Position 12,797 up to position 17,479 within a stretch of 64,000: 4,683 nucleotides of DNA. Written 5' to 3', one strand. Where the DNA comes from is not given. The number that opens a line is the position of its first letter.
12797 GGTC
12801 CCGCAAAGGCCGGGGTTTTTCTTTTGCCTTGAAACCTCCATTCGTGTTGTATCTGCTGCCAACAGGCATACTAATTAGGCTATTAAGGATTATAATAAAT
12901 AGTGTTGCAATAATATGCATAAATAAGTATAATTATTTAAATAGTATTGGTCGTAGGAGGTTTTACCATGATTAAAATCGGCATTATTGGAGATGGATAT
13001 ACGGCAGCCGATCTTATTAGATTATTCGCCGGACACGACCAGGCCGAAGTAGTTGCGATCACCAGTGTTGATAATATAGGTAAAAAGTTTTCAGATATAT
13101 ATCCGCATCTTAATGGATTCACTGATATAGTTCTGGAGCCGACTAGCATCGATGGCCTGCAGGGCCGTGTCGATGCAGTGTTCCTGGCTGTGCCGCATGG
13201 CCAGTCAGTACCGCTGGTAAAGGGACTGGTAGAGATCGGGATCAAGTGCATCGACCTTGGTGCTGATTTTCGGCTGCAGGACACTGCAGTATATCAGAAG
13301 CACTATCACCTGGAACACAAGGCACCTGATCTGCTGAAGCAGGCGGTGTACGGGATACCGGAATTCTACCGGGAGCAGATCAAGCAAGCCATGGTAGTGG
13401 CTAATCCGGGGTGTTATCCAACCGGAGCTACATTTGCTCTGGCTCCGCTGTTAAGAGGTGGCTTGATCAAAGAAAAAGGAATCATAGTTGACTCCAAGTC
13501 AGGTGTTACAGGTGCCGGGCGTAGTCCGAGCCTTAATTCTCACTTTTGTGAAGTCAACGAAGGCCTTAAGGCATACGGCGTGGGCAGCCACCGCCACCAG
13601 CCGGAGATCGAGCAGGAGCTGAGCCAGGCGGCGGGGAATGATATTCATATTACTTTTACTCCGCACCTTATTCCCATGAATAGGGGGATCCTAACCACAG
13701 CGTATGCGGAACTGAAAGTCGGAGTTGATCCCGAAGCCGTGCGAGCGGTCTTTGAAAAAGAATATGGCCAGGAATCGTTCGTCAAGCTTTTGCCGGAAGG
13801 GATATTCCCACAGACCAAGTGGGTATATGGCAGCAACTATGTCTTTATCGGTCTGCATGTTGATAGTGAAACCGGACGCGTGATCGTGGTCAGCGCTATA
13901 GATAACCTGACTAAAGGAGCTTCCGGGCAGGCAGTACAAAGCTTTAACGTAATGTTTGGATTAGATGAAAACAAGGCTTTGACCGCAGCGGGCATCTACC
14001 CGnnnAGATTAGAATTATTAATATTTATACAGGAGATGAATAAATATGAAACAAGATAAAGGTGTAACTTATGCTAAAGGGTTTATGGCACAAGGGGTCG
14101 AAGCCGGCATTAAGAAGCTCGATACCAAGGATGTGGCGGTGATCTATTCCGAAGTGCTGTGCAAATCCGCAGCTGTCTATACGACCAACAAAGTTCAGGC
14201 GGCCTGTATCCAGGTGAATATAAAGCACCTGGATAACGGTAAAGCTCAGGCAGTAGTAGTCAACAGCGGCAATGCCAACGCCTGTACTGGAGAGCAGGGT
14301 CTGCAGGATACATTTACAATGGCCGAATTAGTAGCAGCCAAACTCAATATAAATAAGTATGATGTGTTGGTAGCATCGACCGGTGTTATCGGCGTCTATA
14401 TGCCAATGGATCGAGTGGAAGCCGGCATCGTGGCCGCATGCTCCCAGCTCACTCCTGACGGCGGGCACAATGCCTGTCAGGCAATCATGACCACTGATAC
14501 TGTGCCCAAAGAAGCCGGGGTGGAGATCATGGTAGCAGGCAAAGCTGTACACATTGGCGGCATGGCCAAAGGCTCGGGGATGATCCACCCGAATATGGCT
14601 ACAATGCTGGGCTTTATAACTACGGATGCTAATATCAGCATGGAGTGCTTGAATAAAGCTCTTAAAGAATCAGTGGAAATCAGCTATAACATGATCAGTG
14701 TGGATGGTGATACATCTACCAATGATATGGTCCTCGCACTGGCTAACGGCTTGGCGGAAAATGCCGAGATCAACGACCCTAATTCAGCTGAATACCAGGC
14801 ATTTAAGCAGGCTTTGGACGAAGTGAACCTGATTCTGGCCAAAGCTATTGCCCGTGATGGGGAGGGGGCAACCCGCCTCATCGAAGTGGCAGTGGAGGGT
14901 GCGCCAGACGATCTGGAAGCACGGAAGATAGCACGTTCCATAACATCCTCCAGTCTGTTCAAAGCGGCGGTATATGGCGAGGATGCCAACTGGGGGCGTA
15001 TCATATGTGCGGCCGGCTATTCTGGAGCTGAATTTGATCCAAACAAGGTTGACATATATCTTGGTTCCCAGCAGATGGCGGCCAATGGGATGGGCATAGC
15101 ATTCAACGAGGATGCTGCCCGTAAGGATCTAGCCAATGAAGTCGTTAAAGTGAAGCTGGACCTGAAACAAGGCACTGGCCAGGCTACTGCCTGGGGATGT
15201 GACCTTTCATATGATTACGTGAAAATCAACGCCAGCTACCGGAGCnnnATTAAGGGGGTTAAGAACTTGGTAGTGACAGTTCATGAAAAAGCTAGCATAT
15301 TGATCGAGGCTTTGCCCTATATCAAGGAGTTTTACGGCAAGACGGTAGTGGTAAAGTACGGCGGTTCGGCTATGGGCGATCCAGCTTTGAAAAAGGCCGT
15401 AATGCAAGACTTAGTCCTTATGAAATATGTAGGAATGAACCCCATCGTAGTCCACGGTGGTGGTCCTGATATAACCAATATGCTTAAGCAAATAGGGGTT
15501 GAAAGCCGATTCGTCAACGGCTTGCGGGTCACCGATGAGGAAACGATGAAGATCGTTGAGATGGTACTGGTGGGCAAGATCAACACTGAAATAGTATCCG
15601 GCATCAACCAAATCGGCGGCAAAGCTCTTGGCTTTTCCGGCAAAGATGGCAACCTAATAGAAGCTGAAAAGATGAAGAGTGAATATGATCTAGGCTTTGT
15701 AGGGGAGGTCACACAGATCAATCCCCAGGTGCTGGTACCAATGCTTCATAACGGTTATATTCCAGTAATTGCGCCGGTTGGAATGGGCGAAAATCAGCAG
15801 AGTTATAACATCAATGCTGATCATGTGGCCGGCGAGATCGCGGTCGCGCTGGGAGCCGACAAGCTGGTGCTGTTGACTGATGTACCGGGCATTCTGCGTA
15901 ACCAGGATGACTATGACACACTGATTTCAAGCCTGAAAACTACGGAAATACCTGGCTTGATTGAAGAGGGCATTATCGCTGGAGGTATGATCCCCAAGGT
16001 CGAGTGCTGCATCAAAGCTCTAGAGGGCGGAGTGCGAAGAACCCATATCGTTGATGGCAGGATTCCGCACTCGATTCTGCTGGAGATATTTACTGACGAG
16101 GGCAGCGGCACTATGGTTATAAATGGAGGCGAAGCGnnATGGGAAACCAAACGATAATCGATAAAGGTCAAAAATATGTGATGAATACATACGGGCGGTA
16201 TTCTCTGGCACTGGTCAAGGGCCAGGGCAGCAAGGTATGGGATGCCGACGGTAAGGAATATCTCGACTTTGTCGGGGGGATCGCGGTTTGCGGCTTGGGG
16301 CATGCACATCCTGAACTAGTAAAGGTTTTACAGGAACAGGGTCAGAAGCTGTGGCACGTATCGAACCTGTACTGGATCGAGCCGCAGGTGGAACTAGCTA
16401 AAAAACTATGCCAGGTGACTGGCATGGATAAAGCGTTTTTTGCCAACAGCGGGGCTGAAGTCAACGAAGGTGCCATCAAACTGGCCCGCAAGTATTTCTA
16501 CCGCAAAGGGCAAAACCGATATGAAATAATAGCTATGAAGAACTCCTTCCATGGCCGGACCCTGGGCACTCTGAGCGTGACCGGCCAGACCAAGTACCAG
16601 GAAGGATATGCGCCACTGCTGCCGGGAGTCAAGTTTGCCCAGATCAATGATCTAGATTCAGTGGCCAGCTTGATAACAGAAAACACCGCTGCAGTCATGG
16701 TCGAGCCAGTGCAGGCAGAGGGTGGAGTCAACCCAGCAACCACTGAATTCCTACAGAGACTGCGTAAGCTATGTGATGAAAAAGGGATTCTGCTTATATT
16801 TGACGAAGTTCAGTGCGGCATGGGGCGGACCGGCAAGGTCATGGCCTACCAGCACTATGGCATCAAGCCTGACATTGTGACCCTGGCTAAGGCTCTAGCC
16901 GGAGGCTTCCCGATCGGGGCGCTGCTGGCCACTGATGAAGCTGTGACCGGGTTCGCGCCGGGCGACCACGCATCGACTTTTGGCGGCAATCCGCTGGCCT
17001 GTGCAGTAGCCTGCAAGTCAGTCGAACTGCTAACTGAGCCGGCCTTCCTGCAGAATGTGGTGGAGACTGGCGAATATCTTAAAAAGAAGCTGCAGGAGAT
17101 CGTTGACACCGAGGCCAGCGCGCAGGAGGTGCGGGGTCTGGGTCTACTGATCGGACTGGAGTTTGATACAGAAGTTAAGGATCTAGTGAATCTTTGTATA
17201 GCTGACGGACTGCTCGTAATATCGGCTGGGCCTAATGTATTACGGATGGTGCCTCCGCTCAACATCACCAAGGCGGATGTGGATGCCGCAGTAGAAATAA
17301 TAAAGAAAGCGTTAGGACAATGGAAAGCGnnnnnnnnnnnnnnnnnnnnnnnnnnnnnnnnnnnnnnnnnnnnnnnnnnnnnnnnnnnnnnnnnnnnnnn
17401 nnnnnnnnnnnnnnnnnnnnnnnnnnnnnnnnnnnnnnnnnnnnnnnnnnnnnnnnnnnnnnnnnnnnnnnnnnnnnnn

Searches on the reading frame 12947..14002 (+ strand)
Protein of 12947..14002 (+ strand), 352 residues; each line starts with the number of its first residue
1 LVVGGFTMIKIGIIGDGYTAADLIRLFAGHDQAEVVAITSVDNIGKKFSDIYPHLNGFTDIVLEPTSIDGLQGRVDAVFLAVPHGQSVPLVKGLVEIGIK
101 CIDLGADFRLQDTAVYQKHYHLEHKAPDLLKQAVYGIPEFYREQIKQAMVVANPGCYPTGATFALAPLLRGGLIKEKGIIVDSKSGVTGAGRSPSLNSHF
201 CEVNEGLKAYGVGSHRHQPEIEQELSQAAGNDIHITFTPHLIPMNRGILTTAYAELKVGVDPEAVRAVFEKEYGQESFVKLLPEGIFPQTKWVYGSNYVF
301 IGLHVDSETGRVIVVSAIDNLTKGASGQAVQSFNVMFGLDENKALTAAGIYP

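Call 76: search_protein_families(library=ncbifam, proteins=[window:12947-14002:+], max_evalue=1e-10)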
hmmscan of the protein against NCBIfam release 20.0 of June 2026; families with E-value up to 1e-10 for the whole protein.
window:12947-14002:+ (352 aa): 2 families
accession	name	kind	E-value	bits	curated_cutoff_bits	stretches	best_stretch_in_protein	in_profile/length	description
TIGR01850.1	argC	equivalog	7.2e-129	429.9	233.6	1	9-352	1-345/345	N-acetyl-gamma-glutamyl-phosphate reductase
TIGR01851.1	argC_other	equivalog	2e-24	86.4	229.85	1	132-339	88-310/310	N-acetyl-gamma-glutamyl-phosphate reductase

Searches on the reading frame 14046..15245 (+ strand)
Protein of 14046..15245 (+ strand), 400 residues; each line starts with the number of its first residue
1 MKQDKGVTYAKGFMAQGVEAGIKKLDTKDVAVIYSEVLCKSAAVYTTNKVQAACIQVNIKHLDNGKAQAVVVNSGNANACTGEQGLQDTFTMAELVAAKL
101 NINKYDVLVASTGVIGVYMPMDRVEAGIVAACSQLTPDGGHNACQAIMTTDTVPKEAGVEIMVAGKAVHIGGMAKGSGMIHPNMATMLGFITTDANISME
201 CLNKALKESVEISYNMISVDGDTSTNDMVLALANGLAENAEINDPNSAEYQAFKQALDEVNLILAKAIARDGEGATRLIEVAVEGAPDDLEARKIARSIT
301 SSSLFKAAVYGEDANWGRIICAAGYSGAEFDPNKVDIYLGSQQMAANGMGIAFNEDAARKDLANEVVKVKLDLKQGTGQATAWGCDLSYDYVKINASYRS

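Call 76: search_protein_families(library=ncbifam, proteins=[window:14046-15245:+], max_evalue=1e-10)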
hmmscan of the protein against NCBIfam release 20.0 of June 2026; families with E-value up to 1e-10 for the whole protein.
window:14046-15245:+ (400 aa): 2 families
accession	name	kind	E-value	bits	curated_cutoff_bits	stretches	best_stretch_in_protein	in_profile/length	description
NF003802.0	PRK05388.1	equivalog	8.3e-156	518.6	351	1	4-400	4-400/400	bifunctional glutamate N-acetyltransferase/amino-acid acetyltransferase ArgJ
TIGR00120.1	ArgJ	equivalog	8.4e-147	489.2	298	1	5-400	3-405/405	bifunctional ornithine acetyltransferase/N-acetylglutamate synthase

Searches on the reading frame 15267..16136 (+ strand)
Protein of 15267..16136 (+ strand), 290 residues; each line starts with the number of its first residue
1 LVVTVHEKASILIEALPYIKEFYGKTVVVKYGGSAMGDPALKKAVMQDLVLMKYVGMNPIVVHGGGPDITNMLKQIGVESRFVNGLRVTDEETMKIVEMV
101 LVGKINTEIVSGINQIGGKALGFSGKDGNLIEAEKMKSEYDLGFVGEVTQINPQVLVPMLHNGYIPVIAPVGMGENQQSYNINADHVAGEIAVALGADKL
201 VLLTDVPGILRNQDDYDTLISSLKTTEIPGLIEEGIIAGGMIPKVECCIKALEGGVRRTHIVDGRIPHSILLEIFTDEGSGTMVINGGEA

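Call 76: search_protein_families(library=ncbifam, proteins=[window:15267-16136:+], max_evalue=1e-10)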
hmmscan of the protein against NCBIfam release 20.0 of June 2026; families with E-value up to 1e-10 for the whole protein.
window:15267-16136:+ (290 aa): 10 families
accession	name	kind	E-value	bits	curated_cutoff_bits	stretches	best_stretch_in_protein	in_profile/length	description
TIGR00761.1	argB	equivalog_domain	4e-82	275.2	151.3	1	26-261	1-231/231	acetylglutamate kinase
NF010659.0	PRK14058.1-1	equivalog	3e-45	154.4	223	1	27-284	2-266/267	[LysW]-aminoadipate kinase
NF003387.0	PRK04531.1-2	equivalog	3.2e-45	154.4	426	1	25-287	37-289/441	acetylglutamate kinase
NF003641.0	PRK05279.1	equivalog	5.6e-45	154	344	1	11-286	12-291/441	amino-acid N-acetyltransferase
TIGR01890.1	N-Ac-Glu-synth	equivalog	5.7e-43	147.4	202.85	1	12-285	5-278/429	amino-acid N-acetyltransferase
NF010661.0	PRK14058.1-3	equivalog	6.6e-38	130.4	251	1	26-284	2-270/283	acetylglutamate/acetylaminoadipate kinase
NF003386.0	PRK04531.1-1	equivalog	1.9e-33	116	417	1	26-287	43-294/442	acetylglutamate kinase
NF010662.0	PRK14058.1-4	equivalog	2.7e-33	115.2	194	1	27-286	2-263/264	[LysW]-aminoadipate/[LysW]-glutamate kinase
NF010660.0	PRK14058.1-2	equivalog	1.2e-13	51.4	241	1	28-261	3-239/249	[LysW]-aminoadipate/[LysW]-glutamate kinase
NF040647.1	IPPK_Arch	equivalog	5.3e-11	42.3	120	0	29-284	3-259/259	isopentenyl phosphate kinase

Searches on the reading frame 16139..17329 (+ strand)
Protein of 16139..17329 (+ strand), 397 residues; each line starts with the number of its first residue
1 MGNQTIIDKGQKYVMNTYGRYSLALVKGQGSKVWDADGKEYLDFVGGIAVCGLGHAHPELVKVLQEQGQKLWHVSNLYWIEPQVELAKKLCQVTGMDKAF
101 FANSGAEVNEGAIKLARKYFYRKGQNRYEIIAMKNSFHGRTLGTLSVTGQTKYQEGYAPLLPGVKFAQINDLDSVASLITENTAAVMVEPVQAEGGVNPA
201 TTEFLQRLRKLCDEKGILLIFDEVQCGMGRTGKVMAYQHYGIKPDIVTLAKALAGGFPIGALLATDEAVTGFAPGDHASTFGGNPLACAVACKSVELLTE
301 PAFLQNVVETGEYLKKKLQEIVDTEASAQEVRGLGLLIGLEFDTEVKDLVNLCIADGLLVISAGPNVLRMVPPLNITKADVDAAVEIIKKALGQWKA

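Call 76: search_protein_families(library=ncbifam, proteins=[window:16139-17329:+], max_evalue=1e-10)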
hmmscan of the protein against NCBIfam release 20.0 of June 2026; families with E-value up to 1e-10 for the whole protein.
window:16139-17329:+ (397 aa): 69 families (the best 25 are shown)
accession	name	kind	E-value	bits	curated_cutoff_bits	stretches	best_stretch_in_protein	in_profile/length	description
TIGR00707.1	argD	subfamily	5.7e-161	535.6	410.05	1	13-392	1-380/381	acetylornithine/succinylornithine family transaminase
NF002325.0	PRK01278.1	subfamily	9.6e-152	505.2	372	1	12-394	4-388/395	acetylornithine transaminase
TIGR03246.1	arg_catab_astC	subfamily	5.5e-144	480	609.95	1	12-392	8-393/397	acetylornithine/succinylornithine family transaminase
NF003468.0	PRK05093.1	subfamily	1.2e-143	478.6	522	1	11-394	13-401/405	acetylornithine/succinyldiaminopimelate transaminase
NF002797.0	PRK02936.1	equivalog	9e-141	469.1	496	1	13-394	3-379/385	acetylornithine transaminase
NF009047.0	PRK12381.1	subfamily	3.9e-137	457.4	630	1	11-395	11-400/406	bifunctional succinylornithine transaminase/acetylornithine transaminase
NF002874.0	PRK03244.1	equivalog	3.1e-135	451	457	1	4-394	8-394/399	acetylornithine transaminase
NF002985.0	PRK03715.1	equivalog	5.9e-124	413.7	568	1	13-393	10-392/395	acetylornithine transaminase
NF003273.0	PRK04260.1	equivalog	9.6e-121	402.9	616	1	13-390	3-373/376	acetylornithine transaminase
NF003397.0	PRK04612.1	equivalog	2.8e-114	382.1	735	1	11-395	12-404/408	acetylornithine transaminase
NF005993.0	PRK08117.1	subfamily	5.5e-113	377.8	574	2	179-395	204-430/433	aspartate aminotransferase family protein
NF004426.0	PRK05769.1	equivalog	1.6e-112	376.5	552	2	180-393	219-438/441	acetyl ornithine aminotransferase family protein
TIGR01885.1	Orn_aminotrans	equivalog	8.8e-103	344.1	378.4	1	4-392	2-401/402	ornithine--oxo-acid transaminase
NF042418.1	LysJ_Th_th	equivalog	1.5e-100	336.8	700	1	11-392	8-385/386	[LysW]-aminoadipate semialdehyde transaminase LysJ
NF045491.1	LysJ_Sulfobales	equivalog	2.4e-100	336.1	700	1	15-392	4-377/386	[LysW]-aminoadipate semialdehyde/glutamate semialdehyde transaminase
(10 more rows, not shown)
